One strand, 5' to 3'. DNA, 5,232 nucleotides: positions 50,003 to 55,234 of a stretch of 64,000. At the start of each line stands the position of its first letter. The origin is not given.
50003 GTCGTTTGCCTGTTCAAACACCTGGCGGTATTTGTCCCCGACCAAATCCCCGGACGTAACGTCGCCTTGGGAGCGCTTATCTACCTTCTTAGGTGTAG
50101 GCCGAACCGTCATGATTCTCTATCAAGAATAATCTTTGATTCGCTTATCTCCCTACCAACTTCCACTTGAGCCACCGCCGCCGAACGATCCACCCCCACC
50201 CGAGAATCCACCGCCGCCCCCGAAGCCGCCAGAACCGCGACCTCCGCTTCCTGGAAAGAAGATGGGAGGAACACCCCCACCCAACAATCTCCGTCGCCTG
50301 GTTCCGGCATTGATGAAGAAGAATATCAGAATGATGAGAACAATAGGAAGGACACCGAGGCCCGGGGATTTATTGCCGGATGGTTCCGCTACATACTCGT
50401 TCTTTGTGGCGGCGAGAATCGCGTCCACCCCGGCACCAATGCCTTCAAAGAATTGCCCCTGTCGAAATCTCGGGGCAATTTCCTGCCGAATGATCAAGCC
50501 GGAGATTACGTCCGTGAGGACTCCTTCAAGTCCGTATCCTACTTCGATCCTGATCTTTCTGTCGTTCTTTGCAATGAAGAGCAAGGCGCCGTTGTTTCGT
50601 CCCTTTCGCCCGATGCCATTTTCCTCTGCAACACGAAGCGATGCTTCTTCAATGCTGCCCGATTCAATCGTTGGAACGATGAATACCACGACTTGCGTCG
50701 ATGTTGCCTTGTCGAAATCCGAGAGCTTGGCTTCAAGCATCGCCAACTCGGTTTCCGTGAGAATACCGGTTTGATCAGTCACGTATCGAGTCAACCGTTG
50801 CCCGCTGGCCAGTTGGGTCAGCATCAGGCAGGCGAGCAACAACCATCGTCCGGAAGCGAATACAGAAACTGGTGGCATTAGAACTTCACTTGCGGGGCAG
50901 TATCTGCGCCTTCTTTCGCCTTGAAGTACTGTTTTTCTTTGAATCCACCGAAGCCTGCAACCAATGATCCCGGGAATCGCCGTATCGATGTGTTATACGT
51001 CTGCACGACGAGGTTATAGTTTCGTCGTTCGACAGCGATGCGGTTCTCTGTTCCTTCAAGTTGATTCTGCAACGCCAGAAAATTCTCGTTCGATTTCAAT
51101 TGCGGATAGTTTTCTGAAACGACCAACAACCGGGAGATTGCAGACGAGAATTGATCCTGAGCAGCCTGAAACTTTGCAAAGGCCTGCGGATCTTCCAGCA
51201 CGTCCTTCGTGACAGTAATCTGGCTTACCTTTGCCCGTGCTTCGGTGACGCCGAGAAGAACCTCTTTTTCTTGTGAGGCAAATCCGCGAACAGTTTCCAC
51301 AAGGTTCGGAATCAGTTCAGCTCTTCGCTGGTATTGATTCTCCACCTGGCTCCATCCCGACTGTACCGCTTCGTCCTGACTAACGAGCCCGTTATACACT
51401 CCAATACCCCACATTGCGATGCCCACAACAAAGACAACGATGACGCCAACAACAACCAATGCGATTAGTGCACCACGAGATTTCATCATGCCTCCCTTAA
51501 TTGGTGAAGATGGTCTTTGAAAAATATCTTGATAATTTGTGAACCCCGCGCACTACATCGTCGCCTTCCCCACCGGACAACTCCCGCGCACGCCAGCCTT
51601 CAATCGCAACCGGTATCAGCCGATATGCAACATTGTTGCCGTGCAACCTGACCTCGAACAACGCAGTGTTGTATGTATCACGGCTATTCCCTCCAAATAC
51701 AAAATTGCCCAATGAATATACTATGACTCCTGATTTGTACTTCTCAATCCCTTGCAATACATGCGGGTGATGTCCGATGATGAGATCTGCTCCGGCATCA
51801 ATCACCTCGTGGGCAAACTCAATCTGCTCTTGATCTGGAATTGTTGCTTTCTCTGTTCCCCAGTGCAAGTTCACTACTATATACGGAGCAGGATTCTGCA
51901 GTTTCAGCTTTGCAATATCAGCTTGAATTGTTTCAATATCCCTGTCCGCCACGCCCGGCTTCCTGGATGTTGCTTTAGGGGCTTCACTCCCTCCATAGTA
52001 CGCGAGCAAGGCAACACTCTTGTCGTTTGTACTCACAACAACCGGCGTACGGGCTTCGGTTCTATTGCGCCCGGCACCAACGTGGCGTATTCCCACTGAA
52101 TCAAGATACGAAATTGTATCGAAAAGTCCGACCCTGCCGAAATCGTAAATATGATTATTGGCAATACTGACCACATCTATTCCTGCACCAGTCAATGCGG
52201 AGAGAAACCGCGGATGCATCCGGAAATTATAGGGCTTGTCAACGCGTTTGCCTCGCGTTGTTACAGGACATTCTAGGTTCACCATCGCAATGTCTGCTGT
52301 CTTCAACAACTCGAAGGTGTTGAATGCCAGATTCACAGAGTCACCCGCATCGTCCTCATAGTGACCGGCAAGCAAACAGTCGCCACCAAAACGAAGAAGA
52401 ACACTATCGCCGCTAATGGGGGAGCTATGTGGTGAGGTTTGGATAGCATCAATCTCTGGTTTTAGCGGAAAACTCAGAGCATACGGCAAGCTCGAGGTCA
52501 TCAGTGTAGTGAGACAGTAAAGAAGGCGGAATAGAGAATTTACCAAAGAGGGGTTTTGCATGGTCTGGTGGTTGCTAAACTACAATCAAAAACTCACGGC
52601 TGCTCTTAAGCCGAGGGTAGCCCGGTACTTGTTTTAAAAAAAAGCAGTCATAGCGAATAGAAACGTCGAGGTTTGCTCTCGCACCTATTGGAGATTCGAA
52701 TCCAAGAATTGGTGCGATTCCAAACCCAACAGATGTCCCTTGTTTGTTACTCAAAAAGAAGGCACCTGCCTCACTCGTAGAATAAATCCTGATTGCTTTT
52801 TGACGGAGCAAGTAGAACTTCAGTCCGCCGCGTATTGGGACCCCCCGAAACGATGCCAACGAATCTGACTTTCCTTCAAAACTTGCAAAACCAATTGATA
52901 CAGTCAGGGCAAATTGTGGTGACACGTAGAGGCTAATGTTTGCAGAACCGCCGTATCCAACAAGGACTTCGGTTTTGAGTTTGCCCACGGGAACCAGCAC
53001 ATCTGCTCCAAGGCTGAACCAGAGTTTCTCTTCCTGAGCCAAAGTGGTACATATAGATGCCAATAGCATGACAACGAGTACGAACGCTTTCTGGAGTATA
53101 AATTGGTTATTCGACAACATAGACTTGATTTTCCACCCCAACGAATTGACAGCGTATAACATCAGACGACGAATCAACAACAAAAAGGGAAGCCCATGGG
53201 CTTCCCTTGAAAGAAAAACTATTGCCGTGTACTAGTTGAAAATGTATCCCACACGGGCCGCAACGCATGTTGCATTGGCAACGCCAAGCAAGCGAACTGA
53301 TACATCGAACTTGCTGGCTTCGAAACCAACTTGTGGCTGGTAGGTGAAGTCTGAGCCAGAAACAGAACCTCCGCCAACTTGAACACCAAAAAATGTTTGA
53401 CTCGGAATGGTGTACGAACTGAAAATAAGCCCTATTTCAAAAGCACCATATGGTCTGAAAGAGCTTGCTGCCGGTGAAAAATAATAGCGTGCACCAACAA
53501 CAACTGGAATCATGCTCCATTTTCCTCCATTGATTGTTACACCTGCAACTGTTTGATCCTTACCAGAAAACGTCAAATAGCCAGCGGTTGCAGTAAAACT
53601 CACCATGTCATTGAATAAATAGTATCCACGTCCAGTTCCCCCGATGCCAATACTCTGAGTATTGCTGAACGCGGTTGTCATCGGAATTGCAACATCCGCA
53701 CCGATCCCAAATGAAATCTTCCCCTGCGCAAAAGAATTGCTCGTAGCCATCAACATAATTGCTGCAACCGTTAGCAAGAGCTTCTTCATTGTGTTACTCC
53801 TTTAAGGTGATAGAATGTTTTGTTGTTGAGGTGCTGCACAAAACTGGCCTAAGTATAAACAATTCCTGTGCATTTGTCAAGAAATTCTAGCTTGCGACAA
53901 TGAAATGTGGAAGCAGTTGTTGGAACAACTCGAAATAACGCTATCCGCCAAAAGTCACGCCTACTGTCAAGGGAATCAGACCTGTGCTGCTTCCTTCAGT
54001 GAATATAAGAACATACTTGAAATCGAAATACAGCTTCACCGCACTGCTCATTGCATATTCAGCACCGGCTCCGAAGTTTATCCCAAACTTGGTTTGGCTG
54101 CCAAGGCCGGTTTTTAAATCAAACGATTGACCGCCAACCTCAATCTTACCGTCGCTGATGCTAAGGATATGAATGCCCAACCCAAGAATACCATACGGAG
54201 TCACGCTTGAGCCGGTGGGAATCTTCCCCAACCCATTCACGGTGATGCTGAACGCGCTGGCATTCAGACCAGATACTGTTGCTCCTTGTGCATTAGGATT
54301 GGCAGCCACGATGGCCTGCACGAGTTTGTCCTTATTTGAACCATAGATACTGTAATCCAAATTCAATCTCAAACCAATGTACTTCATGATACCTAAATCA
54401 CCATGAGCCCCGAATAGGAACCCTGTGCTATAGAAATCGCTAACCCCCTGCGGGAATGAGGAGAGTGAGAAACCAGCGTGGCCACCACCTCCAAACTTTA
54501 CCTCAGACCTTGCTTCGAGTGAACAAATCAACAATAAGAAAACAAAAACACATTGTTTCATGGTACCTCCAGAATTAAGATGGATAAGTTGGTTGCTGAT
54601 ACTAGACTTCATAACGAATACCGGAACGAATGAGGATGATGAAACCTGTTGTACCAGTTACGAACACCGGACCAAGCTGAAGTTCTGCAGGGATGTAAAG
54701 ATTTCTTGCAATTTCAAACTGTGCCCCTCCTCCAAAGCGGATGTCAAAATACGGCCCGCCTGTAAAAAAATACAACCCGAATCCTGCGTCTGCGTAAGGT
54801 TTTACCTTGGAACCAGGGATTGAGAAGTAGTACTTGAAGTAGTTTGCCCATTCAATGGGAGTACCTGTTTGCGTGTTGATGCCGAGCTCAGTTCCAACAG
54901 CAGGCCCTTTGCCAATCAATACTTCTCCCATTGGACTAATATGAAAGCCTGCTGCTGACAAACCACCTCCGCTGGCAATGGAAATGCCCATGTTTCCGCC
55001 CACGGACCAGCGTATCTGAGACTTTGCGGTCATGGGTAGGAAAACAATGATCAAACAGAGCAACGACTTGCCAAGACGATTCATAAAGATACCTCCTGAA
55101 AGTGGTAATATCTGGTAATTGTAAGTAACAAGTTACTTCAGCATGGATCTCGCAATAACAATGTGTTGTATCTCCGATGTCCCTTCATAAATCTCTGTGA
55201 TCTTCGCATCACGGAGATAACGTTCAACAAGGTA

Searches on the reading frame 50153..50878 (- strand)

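Call 27: search_protein_families(library=pfam, proteins=[window:50153-50878:-], max_evalue=0.001)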
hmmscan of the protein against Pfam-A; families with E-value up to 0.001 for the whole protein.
window:50153-50878:- (241 aa): 1 family
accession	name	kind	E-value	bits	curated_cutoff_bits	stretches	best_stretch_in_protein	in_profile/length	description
PF04536.20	TPM_phosphatase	-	4.5e-39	133.7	22.1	1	33-156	1-124/125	TPM domain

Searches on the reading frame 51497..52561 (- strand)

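Call 27: search_protein_families(library=pfam, proteins=[window:51497-52561:-], max_evalue=0.001)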
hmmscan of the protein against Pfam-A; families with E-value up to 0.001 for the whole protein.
window:51497-52561:- (354 aa): 1 family
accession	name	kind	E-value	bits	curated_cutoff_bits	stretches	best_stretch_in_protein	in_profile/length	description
PF09587.15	PGA_cap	-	1.1e-75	254.8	27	1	57-290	3-254/255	Bacterial capsule synthesis protein PGA_cap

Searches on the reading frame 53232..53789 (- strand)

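Call 27: search_protein_families(library=pfam, proteins=[window:53232-53789:-], max_evalue=0.001)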
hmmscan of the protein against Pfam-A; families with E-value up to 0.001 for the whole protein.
window:53232-53789:- (185 aa): 1 family
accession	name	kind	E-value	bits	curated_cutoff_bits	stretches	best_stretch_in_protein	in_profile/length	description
PF13505.12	OMP_b-brl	-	4.1e-09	37.3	28.7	1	8-158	3-138/175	Outer membrane protein beta-barrel domain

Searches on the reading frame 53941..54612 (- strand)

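Call 27: search_protein_families(library=pfam, proteins=[window:53941-54612:-], max_evalue=0.001)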
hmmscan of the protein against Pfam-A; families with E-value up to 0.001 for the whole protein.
window:53941-54612:- (223 aa): 1 family
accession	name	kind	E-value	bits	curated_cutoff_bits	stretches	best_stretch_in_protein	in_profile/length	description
PF13505.12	OMP_b-brl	-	4.3e-15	56.7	28.7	1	25-211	4-165/175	Outer membrane protein beta-barrel domain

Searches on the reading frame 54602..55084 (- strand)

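Call 27: search_protein_families(library=pfam, proteins=[window:54602-55084:-], max_evalue=0.001)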
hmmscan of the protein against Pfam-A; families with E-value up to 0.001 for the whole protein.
window:54602-55084:- (160 aa): 1 family
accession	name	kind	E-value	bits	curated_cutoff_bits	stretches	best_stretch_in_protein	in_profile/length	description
PF13505.12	OMP_b-brl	-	0.00077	20.1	28.7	0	8-136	3-151/175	Outer membrane protein beta-barrel domain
